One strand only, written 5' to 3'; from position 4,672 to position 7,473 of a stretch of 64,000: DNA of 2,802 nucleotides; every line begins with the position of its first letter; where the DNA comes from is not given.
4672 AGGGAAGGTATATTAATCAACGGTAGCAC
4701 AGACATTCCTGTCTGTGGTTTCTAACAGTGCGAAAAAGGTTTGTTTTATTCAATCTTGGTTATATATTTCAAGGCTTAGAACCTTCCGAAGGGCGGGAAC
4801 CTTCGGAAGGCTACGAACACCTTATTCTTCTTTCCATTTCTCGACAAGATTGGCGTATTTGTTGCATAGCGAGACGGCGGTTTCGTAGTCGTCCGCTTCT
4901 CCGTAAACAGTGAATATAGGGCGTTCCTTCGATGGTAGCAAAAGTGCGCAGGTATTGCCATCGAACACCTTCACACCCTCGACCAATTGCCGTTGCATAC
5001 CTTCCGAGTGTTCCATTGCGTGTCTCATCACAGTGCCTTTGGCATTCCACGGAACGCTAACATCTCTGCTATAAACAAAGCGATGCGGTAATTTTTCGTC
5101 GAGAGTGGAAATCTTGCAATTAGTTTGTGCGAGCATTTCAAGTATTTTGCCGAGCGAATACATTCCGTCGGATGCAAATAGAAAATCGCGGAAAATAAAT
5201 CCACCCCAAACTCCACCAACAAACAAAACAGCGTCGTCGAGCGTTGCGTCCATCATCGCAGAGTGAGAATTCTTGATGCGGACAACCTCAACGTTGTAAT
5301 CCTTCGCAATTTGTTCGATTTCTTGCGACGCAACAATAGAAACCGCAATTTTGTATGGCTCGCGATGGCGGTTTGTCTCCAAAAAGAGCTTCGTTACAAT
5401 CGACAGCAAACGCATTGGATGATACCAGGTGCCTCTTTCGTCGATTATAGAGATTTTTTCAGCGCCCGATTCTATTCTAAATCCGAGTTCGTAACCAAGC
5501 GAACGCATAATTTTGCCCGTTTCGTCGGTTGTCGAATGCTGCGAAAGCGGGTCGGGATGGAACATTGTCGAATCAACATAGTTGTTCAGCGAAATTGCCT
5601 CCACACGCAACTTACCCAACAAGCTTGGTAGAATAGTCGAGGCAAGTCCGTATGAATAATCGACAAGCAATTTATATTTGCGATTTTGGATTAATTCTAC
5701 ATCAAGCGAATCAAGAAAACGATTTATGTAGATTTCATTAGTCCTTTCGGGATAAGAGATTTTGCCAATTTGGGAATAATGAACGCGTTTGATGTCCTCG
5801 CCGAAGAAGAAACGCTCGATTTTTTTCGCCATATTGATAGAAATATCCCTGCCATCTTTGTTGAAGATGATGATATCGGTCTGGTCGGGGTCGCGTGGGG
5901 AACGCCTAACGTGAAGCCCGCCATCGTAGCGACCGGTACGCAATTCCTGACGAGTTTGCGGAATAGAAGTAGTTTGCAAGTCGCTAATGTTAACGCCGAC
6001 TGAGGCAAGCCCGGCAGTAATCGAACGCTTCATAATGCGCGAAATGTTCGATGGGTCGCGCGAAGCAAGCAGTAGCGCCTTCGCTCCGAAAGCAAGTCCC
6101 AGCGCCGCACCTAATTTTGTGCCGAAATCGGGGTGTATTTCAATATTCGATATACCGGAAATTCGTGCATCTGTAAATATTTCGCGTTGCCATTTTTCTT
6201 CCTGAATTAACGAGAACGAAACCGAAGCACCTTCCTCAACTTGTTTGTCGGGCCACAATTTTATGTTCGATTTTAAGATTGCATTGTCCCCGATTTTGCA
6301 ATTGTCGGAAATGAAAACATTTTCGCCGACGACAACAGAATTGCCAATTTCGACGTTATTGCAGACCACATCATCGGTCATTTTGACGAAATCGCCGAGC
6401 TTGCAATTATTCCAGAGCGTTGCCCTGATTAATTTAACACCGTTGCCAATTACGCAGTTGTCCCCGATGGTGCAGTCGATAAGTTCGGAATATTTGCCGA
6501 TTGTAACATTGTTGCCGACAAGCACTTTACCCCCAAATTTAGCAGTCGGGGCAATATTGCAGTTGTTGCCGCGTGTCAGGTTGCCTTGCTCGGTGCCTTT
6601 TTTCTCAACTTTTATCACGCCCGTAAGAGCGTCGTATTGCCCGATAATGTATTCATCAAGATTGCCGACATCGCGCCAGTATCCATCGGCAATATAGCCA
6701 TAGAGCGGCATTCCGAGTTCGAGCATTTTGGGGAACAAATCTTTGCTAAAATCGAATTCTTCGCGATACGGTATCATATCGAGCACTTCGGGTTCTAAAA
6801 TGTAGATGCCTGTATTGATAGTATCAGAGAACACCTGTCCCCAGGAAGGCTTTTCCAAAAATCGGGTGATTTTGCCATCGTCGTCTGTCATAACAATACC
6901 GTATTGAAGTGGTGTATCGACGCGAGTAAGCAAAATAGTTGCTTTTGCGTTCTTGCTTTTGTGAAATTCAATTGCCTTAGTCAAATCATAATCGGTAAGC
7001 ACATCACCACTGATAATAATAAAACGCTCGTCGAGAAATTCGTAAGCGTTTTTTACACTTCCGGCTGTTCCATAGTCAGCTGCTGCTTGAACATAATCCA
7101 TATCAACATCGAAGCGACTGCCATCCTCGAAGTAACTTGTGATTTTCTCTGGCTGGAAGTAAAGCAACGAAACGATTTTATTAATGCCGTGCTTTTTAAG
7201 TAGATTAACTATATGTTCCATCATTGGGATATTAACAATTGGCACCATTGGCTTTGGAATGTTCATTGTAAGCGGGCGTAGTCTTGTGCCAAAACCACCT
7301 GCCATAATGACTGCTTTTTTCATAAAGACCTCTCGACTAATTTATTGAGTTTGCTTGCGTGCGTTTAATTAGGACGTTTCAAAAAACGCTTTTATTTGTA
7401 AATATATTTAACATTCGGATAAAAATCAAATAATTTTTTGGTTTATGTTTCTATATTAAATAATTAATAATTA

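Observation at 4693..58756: Dense modular family of GTAG-hairpin intergenic repeats (REP/BIME- or BOX-like) in 13 intergenic regions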

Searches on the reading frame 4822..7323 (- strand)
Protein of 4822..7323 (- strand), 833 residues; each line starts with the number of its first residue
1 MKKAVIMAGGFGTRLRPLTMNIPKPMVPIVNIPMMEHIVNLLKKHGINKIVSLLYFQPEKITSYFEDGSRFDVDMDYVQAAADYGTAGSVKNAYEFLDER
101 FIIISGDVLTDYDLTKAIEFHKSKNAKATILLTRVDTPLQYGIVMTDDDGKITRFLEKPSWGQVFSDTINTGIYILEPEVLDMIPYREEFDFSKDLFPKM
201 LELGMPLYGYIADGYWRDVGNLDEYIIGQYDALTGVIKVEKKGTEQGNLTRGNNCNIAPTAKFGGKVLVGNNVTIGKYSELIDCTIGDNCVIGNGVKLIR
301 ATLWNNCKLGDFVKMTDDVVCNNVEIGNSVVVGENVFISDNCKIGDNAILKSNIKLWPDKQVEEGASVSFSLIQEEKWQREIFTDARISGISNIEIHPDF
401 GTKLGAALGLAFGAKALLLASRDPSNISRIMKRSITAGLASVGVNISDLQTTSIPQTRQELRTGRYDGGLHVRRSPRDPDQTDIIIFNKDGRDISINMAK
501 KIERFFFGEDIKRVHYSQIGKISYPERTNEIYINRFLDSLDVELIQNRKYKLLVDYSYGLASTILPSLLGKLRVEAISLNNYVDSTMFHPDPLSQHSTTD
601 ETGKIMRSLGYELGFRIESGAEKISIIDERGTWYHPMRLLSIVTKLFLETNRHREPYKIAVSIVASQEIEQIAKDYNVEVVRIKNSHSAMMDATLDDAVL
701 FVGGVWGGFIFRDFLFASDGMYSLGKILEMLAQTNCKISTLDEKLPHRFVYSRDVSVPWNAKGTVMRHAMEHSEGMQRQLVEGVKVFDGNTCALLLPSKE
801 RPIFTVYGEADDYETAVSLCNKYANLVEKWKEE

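Call 11: search_protein_families(library=ncbifam, proteins=[window:4822-7323:-])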
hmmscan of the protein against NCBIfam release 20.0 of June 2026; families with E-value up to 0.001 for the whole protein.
window:4822-7323:- (833 aa): 45 families (the best 25 are shown)
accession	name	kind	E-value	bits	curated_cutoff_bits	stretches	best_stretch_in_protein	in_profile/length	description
NF052502.1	man1P_GTase_Rv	exception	4e-75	252.9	440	1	3-350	2-348/352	mannose-1-phosphate guanylyltransferase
TIGR03990.1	Arch_GlmM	equivalog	1.1e-58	199.2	439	1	382-827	3-444/444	phosphoglucosamine mutase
TIGR03992.1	Arch_glmU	subfamily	2.3e-55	188.1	292.1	1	3-332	2-333/393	bifunctional sugar-1-phosphate nucleotidylyltransferase/acetyltransferase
TIGR01208.1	rmlA_long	equivalog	2.4e-43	148.4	320.25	1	3-344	1-337/353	glucose-1-phosphate thymidylyltransferase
TIGR02091.1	glgC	equivalog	3.7e-34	118.4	424.9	1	4-350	3-362/364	glucose-1-phosphate adenylyltransferase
NF003670.0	PRK05293.1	equivalog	6.1e-34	117.6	470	1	4-352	7-360/382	glucose-1-phosphate adenylyltransferase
NF041173.1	Sug_nt_acttase_Thmprot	equivalog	8e-34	117.2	600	1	3-337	2-338/405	bifunctional sugar-1-phosphate nucleotidylyltransferase/acetyltransferase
TIGR01173.1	glmU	equivalog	8.8e-32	110.5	366.85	2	3-181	2-177/452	bifunctional UDP-N-acetylglucosamine diphosphorylase/glucosamine-1-phosphate N-acetyltransferase GlmU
NF049965.1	GlMnHpPGnyltfHddC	equivalog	1.1e-31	110.2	300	1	3-225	2-214/221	D-glycero-D-manno-heptose 1-phosphate guanosyltransferase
NF010934.1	PRK14354.1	equivalog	1.1e-30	106.6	450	1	4-181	2-177/447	bifunctional UDP-N-acetylglucosamine diphosphorylase/glucosamine-1-phosphate N-acetyltransferase GlmU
NF041313.1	UDPGP_AglF_Halo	equivalog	4.7e-30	104.8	400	1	3-183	2-181/234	UTP--glucose-1-phosphate uridylyltransferase AglF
NF045761.1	NAMPUrTaseMurU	equivalog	5.9e-29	101.5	250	1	3-222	2-217/226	N-acetylmuramate alpha-1-phosphate uridylyltransferase MurU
NF010935.0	PRK14355.1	equivalog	1.8e-28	99.4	718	2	3-181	5-183/459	bifunctional UDP-N-acetylglucosamine diphosphorylase/glucosamine-1-phosphate N-acetyltransferase GlmU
TIGR02623.1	G1P_cyt_trans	equivalog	7e-28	97.8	300.25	2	79-222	99-235/255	glucose-1-phosphate cytidylyltransferase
TIGR01455.1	glmM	equivalog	6.6e-23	81.1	447.55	1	390-828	8-441/442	phosphoglucosamine mutase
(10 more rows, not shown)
